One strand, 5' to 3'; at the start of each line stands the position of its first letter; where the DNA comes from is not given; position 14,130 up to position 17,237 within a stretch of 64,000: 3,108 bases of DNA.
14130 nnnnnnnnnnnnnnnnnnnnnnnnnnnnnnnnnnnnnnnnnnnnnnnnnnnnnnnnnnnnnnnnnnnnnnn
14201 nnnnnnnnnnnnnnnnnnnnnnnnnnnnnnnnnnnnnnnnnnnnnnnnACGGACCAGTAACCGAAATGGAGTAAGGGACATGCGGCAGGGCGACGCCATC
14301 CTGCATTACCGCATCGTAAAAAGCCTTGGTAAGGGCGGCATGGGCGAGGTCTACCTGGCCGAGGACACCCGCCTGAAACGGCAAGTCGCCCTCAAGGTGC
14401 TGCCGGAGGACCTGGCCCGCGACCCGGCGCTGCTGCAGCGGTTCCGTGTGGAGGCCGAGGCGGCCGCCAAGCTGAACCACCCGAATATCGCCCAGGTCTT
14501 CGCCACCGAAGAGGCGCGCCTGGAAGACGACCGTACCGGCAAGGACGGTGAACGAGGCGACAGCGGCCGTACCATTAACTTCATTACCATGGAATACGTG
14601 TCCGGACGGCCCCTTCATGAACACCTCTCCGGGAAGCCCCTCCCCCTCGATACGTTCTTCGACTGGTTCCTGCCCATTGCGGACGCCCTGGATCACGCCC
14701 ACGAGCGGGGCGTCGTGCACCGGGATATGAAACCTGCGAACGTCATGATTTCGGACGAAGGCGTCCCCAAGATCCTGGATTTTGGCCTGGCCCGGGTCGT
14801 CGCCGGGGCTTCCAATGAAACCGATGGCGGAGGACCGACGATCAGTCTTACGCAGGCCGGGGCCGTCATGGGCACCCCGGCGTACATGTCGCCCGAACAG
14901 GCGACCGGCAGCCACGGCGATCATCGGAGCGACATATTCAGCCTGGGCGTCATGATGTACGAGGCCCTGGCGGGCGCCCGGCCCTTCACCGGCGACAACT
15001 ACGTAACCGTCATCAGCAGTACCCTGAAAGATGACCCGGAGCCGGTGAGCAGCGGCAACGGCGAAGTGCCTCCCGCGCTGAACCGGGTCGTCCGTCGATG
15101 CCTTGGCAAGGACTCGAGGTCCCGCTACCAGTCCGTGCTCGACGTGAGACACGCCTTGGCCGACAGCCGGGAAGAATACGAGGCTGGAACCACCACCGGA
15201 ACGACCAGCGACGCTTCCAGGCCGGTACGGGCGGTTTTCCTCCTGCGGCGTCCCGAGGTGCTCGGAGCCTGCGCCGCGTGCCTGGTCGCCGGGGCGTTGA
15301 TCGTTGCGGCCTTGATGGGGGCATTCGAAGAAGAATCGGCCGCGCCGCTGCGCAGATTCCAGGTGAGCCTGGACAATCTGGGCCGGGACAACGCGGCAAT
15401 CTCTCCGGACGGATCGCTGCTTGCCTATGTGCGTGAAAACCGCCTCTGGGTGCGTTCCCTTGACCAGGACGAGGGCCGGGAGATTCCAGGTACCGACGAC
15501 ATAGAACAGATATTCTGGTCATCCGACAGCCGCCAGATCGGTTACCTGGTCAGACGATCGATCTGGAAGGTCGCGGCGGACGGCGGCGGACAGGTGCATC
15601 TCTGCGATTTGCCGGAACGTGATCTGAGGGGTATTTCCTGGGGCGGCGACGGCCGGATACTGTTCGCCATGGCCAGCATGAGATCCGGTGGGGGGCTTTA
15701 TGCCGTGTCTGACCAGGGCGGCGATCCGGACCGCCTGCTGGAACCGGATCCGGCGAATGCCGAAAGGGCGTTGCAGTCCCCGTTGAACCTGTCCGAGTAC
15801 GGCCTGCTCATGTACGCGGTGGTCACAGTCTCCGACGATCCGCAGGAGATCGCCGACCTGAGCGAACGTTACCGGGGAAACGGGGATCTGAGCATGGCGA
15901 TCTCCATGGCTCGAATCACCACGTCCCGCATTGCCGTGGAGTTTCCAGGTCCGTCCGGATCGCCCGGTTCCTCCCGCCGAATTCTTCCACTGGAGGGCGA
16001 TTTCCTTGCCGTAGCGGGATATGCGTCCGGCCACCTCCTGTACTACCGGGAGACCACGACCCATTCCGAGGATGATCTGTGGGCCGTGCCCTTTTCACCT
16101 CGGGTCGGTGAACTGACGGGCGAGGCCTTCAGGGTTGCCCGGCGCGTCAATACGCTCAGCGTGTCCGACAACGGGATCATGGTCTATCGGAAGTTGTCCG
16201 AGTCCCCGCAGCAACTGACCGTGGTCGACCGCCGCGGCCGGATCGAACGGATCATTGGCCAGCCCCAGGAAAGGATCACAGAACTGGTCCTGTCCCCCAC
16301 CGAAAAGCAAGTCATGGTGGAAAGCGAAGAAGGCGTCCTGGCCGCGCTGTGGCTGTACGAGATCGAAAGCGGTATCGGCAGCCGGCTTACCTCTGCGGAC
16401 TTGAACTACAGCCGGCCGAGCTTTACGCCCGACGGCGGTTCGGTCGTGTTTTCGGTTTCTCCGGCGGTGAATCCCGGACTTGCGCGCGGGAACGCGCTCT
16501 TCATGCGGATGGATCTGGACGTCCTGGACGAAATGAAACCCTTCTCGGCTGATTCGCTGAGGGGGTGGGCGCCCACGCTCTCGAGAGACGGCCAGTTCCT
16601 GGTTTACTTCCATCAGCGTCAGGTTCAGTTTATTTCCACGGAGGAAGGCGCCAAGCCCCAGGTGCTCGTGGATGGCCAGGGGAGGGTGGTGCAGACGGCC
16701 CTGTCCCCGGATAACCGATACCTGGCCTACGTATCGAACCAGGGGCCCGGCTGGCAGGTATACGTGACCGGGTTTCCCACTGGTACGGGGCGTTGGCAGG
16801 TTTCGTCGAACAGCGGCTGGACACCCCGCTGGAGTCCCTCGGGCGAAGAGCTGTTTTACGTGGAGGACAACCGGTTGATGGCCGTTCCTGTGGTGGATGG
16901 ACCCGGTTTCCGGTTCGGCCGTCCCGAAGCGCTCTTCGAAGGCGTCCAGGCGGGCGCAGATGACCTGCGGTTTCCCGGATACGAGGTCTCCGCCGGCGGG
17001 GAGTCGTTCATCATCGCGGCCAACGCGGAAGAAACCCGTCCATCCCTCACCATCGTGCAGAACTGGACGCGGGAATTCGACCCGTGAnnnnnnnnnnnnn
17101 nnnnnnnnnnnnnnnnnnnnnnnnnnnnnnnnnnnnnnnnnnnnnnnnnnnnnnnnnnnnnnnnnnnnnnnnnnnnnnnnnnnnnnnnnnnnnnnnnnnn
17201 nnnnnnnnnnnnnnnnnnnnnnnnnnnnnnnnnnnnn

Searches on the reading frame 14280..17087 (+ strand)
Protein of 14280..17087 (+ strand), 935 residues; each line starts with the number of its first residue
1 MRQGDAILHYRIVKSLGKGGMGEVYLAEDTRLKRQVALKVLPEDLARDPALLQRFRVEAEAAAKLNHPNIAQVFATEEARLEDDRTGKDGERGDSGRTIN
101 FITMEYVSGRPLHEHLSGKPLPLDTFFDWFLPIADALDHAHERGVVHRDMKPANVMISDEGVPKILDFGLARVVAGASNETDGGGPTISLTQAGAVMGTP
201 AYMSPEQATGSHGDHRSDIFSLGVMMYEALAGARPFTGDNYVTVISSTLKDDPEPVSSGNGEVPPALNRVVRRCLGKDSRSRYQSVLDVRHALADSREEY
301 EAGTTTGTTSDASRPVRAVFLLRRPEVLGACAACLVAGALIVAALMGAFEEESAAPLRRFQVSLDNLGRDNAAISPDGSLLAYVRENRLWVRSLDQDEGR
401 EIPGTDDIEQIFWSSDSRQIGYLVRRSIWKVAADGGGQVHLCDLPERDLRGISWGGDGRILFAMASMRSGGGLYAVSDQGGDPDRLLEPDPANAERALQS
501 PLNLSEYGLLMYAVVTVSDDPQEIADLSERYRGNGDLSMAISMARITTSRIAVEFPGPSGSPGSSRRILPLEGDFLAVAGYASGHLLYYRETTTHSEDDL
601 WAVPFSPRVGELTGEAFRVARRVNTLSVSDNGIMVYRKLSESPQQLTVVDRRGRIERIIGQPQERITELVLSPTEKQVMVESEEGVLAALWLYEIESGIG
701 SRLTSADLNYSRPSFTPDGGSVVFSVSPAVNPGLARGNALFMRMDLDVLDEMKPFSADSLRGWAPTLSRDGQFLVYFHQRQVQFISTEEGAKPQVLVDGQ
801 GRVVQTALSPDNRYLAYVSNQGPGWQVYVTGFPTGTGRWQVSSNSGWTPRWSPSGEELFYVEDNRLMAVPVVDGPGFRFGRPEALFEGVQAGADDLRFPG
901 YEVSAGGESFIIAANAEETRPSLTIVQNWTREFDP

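Call 6: search_protein_families(library=pfam, proteins=[window:14280-17087:+], max_evalue=0.01)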
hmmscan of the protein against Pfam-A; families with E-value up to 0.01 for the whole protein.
window:14280-17087:+ (935 aa): 6 families
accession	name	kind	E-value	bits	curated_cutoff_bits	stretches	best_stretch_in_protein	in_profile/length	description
PF00069.31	Pkinase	-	3.3e-43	148.4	31.7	1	10-284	1-253/263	Protein kinase domain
PF07714.23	PK_Tyr_Ser-Thr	-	2e-26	93.3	23.1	1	12-283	3-249/258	Protein tyrosine and serine/threonine kinase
PF07676.18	PD40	-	7e-13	48.6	20.9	1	797-829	5-38/38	WD40-like Beta Propeller Repeat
PF00930.27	DPPIV_N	-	5.2e-06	25.9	22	0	371-407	47-81/354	Dipeptidyl peptidase IV (DPP IV) N-terminal region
PF01636.29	APH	-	0.00012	22.3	23.2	1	126-173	154-199/239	Phosphotransferase enzyme family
PF03109.22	ABC1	-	0.0012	18.5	22.9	1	100-173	143-216/244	ABC1 atypical kinase-like domain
